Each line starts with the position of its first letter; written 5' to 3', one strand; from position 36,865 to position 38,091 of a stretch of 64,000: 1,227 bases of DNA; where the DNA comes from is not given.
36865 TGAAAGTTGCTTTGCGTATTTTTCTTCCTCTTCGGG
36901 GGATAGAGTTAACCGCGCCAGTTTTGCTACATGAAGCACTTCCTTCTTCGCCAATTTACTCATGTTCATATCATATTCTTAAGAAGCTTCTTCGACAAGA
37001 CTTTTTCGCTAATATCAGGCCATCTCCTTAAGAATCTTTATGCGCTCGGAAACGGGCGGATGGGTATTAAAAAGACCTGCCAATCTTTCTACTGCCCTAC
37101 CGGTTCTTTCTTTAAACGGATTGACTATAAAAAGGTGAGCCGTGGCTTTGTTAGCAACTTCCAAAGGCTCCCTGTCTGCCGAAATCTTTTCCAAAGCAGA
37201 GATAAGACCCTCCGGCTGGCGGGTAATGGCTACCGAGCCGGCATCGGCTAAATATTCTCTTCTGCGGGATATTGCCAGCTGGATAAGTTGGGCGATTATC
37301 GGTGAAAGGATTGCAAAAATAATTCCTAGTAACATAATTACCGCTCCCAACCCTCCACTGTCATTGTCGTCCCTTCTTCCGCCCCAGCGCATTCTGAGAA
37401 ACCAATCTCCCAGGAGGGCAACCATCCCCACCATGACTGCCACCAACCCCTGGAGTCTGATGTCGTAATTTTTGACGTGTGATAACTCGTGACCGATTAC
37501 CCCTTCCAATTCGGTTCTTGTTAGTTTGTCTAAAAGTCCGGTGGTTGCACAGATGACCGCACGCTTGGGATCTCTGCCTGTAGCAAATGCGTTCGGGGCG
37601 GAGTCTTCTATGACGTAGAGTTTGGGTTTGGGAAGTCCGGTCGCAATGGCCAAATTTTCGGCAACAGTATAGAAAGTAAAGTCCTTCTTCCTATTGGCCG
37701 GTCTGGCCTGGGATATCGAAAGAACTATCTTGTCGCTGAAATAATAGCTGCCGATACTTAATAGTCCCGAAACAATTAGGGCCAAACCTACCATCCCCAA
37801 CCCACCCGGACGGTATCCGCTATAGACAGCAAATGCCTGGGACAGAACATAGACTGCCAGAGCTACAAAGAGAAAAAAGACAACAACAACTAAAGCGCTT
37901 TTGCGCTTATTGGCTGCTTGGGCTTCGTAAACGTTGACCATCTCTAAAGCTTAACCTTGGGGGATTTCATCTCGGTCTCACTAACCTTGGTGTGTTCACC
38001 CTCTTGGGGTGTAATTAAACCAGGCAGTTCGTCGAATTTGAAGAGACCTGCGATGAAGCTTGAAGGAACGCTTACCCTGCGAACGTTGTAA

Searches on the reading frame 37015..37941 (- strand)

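Call 78: search_protein_families(library=pfam, proteins=[window:37015-37941:-], max_evalue=0.001)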
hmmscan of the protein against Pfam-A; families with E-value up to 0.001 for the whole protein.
window:37015-37941:- (308 aa): 1 family
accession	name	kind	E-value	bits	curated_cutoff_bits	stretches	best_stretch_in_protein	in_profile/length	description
PF01435.24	Peptidase_M48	-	9.4e-32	110.8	20.3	1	93-307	10-185/186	Peptidase family M48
